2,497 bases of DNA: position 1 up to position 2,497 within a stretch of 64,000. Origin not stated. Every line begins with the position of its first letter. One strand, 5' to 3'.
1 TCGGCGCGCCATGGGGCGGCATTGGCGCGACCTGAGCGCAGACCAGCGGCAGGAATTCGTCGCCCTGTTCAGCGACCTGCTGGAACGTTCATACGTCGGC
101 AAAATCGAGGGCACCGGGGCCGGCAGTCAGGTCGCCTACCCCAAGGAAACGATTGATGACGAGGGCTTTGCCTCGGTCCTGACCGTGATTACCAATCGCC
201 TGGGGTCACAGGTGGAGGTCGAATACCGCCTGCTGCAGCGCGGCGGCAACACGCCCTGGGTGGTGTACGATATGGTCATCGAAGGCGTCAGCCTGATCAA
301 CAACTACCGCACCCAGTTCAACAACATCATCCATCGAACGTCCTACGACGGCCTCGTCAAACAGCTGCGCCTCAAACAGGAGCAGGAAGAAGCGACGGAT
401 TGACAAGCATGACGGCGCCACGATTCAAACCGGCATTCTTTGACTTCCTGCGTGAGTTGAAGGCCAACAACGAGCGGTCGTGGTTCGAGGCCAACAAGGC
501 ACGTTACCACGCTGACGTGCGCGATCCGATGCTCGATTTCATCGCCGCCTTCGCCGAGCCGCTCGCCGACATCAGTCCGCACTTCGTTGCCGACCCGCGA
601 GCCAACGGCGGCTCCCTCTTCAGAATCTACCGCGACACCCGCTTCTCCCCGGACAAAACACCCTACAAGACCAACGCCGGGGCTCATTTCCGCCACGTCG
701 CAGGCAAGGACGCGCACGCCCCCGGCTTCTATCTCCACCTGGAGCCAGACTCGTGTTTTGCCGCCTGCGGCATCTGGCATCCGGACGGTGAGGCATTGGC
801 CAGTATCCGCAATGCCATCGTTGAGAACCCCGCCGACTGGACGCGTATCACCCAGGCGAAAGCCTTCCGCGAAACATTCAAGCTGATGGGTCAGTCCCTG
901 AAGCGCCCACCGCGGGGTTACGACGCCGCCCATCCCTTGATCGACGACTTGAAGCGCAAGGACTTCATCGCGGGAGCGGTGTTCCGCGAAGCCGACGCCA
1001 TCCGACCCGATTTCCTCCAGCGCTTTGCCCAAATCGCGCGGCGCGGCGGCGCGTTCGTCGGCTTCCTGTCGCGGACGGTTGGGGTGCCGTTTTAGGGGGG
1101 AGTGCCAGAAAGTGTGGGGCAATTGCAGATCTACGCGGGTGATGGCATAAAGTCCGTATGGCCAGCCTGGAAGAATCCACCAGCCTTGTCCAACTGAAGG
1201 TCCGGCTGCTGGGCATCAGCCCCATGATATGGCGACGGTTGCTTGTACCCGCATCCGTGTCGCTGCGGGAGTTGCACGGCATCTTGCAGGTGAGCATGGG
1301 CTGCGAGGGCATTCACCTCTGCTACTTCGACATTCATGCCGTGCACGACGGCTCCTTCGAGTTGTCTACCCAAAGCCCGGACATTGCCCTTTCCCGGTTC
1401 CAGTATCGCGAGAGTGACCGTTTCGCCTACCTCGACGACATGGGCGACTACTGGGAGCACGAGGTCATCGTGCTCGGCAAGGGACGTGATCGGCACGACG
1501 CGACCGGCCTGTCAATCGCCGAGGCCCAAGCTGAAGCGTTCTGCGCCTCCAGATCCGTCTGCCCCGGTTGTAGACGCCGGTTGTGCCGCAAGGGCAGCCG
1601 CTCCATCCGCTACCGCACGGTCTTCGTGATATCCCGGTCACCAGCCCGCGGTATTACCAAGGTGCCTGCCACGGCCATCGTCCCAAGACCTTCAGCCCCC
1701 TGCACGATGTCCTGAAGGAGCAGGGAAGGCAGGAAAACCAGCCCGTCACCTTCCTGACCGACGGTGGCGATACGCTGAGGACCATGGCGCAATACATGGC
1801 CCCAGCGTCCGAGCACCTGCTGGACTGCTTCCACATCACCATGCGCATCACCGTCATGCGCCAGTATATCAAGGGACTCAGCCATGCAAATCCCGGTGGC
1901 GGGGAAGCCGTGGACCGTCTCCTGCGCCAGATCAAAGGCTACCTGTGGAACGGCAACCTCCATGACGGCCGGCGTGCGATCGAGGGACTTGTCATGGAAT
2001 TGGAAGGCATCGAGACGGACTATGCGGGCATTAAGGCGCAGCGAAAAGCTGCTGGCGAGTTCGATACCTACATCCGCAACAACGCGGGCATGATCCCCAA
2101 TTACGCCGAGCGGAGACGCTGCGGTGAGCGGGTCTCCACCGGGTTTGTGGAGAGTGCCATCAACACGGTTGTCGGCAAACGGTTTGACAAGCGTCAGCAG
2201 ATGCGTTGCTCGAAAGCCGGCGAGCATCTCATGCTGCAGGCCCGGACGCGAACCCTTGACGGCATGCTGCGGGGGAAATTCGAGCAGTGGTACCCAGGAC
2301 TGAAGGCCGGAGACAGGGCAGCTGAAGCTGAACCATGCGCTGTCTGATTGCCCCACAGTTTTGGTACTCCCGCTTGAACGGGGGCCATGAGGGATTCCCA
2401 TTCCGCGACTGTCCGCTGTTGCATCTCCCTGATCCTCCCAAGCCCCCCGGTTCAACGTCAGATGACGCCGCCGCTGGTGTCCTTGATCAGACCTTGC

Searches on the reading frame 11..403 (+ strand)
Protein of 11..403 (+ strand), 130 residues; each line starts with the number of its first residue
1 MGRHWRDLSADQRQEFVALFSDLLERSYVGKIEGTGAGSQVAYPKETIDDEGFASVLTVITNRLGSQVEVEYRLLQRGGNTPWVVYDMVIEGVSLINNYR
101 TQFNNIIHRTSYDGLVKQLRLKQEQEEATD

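Call 24: search_protein_families(library=pfam, proteins=[window:11-403:+], max_evalue=0.001)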
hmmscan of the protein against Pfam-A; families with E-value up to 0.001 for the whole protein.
window:11-403:+ (130 aa): 1 family
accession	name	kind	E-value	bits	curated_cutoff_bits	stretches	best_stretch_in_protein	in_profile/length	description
PF05494.18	MlaC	-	7e-34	117.5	26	1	1-120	47-165/166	MlaC protein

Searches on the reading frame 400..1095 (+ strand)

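Call 24: search_protein_families(library=pfam, proteins=[window:400-1095:+], max_evalue=0.001)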
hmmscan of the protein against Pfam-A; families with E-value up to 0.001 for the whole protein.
window:400-1095:+ (231 aa): 1 family
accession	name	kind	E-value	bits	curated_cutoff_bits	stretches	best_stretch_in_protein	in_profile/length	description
PF09365.15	DUF2461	-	3e-69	233.5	22.8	1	13-222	2-208/208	Conserved hypothetical protein (DUF2461)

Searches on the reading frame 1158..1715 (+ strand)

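Call 24: search_protein_families(library=pfam, proteins=[window:1158-1715:+], max_evalue=0.001)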
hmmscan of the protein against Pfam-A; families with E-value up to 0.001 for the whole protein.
window:1158-1715:+ (185 aa): 1 family
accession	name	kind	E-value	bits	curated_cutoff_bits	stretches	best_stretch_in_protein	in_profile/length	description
PF07929.16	PRiA4_ORF3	-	3.3e-21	76.2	26.6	1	11-106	3-106/173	Plasmid pRiA4b ORF-3-like protein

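Call 67: search_protein_families(library=ncbifam, proteins=[window:1158-1715:+], max_evalue=0.01)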
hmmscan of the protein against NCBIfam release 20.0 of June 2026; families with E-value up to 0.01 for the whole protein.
window:1158-1715:+ (185 aa): 0 families

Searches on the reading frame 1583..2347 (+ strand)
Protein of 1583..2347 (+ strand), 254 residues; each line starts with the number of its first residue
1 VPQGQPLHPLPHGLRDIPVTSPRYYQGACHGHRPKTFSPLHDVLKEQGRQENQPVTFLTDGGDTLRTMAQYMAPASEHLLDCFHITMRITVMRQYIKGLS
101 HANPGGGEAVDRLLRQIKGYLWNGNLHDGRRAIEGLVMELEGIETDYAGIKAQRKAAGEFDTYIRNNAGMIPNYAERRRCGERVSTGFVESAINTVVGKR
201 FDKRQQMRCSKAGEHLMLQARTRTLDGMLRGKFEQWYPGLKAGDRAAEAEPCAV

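Call 24: search_protein_families(library=pfam, proteins=[window:1583-2347:+], max_evalue=0.001)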
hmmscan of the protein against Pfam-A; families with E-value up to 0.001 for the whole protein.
window:1583-2347:+ (254 aa): 0 families

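Call 67: search_protein_families(library=ncbifam, proteins=[window:1583-2347:+], max_evalue=0.01)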
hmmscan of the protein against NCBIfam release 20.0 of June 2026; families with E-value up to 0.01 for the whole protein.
window:1583-2347:+ (254 aa): 2 families
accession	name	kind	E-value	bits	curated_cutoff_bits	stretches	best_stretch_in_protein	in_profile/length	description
NF033572.1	transpos_ISKra4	equivalog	2.6e-48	165.2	205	1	40-228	245-421/422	ISKra4 family transposase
NF033529.1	transpos_ISLre2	equivalog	8.9e-08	31.8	200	1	55-248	174-340/382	ISLre2 family transposase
